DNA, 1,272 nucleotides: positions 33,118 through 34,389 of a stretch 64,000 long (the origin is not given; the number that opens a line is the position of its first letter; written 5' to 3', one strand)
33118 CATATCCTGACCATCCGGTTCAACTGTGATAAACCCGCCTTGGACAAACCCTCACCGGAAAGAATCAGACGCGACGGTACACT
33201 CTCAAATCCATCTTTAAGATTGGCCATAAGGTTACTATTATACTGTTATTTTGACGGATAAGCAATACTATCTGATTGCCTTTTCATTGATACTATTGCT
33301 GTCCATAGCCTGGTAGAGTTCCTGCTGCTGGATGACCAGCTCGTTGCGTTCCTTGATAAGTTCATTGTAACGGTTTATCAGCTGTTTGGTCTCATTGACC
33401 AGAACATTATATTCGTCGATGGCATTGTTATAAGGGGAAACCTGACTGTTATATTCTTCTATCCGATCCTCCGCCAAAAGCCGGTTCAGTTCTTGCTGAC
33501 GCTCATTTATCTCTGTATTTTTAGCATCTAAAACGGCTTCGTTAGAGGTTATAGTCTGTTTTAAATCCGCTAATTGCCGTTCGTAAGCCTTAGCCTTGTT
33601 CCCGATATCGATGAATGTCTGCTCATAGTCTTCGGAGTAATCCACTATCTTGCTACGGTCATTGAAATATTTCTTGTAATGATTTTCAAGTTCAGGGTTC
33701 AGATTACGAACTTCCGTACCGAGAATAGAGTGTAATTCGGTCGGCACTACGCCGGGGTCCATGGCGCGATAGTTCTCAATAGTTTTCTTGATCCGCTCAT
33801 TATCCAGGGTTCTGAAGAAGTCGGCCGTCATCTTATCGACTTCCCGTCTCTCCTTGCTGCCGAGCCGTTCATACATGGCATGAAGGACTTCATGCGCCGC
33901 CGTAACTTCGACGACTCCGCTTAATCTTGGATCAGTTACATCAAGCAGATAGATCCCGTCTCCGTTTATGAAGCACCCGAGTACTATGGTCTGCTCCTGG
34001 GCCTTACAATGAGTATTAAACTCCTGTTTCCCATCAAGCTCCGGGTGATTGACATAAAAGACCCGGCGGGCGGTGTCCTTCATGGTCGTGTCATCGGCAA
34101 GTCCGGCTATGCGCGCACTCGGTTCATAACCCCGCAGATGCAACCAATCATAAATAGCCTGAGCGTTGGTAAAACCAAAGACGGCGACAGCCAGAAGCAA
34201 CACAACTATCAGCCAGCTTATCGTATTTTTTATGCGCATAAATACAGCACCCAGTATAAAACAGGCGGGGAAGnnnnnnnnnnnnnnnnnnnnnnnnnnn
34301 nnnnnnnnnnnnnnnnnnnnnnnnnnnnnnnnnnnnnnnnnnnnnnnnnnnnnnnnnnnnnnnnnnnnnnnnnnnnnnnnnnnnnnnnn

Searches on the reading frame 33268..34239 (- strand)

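Call 8: search_protein_families(library=pfam, proteins=[window:33268-34239:-])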
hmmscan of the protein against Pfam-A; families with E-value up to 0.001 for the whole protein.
window:33268-34239:- (323 aa): 0 families

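Call 18: search_protein_families(library=pfam, proteins=[window:33268-34239:-], max_evalue=0.01)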
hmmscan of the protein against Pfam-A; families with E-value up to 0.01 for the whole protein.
window:33268-34239:- (323 aa): 1 family
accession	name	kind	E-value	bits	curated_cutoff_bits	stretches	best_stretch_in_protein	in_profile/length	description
PF21521.3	MYO6_lever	-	0.0093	16.6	27.3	0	28-85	51-106/141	Myosin VI, lever arm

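Call 57: search_protein_families(library=ncbifam, proteins=[window:33268-34239:-], max_evalue=0.01)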
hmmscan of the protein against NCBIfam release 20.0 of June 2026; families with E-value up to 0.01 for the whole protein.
window:33268-34239:- (323 aa): 1 family
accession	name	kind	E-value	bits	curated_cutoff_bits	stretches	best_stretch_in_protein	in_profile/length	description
NF045487.1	ASRP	equivalog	0.00039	19.1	300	1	175-316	156-300/593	archaea-specific SMC-related protein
